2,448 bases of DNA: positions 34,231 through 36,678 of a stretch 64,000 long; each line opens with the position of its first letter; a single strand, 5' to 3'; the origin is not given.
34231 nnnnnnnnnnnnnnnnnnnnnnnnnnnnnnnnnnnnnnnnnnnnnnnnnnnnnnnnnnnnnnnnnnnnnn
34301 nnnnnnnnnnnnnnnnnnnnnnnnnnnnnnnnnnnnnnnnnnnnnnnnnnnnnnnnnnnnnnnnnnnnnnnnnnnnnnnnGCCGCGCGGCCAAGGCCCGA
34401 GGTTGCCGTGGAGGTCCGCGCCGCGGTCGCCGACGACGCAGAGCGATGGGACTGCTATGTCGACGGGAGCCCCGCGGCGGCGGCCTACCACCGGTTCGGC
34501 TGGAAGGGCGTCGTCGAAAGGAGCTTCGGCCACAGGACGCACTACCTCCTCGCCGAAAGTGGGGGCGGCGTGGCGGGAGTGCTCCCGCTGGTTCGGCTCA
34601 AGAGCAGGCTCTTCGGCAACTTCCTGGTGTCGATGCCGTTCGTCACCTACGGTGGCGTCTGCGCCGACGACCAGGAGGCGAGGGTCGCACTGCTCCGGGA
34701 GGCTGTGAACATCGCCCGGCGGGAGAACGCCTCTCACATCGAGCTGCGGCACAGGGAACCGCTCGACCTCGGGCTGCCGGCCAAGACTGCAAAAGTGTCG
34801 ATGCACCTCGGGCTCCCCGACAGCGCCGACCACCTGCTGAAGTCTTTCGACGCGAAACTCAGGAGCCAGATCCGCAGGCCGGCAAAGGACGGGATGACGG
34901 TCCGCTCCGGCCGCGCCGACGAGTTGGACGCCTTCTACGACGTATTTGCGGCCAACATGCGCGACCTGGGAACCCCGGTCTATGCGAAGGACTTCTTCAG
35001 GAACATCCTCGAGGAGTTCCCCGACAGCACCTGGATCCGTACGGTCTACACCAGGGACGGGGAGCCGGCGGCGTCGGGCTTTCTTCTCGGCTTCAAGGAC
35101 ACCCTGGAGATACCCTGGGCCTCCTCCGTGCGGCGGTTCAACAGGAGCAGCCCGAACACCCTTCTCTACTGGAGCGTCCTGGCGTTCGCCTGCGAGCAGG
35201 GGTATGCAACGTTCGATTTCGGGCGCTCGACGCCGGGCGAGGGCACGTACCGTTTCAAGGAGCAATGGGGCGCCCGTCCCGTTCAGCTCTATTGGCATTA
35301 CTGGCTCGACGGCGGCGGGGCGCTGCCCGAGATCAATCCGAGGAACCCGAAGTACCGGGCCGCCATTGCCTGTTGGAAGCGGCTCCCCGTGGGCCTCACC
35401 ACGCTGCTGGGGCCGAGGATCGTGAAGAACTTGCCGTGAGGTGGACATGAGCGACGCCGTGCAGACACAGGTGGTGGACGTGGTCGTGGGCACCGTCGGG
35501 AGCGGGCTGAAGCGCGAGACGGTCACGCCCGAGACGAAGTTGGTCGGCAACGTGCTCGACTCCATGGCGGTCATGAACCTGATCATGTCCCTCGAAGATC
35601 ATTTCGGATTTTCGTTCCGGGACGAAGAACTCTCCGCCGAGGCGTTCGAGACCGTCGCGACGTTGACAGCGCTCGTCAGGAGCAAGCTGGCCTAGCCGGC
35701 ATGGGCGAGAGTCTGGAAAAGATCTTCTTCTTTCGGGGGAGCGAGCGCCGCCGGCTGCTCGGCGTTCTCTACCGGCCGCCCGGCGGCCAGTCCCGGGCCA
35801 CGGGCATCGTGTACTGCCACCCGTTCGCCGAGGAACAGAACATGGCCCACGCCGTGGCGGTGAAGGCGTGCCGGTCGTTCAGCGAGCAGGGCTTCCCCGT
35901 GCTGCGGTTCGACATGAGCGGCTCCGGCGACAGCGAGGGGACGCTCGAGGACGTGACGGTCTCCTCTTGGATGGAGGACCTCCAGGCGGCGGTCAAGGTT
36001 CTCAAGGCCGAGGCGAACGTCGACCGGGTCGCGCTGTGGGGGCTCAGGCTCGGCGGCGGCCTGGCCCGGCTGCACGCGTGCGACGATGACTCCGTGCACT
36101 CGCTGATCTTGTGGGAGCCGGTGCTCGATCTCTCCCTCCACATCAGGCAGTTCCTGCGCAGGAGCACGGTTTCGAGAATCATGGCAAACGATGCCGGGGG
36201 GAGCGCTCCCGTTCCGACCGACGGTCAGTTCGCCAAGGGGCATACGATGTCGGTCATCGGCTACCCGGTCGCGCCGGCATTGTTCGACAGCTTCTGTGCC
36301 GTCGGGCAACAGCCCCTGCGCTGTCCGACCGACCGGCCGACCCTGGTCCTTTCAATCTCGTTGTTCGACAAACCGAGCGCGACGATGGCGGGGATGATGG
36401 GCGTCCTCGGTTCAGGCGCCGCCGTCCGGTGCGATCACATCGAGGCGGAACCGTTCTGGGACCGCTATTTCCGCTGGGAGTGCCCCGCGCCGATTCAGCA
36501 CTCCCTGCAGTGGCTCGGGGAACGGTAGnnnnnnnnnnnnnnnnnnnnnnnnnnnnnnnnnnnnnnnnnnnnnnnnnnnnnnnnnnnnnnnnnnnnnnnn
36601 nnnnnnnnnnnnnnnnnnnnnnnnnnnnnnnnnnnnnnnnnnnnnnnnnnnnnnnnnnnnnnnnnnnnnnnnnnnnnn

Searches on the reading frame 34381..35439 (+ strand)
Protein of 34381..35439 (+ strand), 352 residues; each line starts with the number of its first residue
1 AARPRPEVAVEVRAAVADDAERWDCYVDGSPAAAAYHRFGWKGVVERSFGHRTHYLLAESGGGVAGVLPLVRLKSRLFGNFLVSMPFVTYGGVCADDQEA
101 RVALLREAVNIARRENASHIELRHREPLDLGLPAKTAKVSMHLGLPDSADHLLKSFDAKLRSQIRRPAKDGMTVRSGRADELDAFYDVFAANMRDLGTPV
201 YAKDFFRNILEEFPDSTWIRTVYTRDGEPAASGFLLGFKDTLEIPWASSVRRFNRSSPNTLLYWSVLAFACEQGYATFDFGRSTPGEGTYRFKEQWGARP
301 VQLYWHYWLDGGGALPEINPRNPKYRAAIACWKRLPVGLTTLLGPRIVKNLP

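Call 65: search_protein_families(library=pfam, proteins=[window:34381-35439:+], max_evalue=0.00001)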
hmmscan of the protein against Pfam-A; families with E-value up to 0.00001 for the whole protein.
window:34381-35439:+ (352 aa): 2 families
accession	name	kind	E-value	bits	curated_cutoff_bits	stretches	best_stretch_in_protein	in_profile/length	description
PF13480.13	Acetyltransf_6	-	2.6e-21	76.7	22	1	156-293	3-142/143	Acetyltransferase (GNAT) domain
PF02388.22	FemAB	-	1.8e-12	47.3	24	1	148-219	162-233/406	FemAB family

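Call 69: search_protein_families(library=ncbifam, proteins=[window:34381-35439:+], max_evalue=1e-10)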
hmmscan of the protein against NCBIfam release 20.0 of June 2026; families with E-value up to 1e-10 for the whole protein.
window:34381-35439:+ (352 aa): 1 family
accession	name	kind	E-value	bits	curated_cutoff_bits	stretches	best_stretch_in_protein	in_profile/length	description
TIGR03019.1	pepcterm_femAB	equivalog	4.2e-119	397.4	260.35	1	22-352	2-330/330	FemAB family XrtA/PEP-CTERM system-associated protein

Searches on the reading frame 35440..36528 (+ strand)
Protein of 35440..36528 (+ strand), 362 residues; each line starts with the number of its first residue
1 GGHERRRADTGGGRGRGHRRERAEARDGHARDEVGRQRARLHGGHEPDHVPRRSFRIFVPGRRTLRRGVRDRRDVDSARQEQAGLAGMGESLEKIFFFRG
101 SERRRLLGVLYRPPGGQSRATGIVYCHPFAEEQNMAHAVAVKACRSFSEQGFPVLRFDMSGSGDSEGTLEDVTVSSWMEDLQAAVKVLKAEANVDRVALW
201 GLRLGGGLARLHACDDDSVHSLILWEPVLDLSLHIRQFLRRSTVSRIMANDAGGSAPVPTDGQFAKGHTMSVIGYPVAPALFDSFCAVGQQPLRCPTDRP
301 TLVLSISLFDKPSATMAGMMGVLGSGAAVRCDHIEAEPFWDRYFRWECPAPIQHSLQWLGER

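Call 65: search_protein_families(library=pfam, proteins=[window:35440-36528:+], max_evalue=0.00001)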
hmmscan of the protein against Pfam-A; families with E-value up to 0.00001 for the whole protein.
window:35440-36528:+ (362 aa): 2 families
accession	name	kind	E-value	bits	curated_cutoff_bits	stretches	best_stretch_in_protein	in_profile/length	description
PF12146.15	Hydrolase_4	-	1.4e-09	38.1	27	1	123-241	7-125/239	Serine aminopeptidase, S33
PF00561.26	Abhydrolase_1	-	6.4e-06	26.5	25.8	1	144-231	20-105/245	alpha/beta hydrolase fold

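Call 69: search_protein_families(library=ncbifam, proteins=[window:35440-36528:+], max_evalue=1e-10)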
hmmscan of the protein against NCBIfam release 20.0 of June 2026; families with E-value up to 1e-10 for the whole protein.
window:35440-36528:+ (362 aa): 2 families
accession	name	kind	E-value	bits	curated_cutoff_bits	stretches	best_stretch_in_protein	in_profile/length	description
TIGR03101.1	hydr2_PEP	hypoth_equivalog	3.3e-38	131.7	202.75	1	95-357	2-263/266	hydrolase 2, exosortase A system-associated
TIGR03100.1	hydr1_PEP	hypoth_equivalog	9.6e-16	57.9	168.45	1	101-228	9-133/274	hydrolase 1, exosortase A system-associated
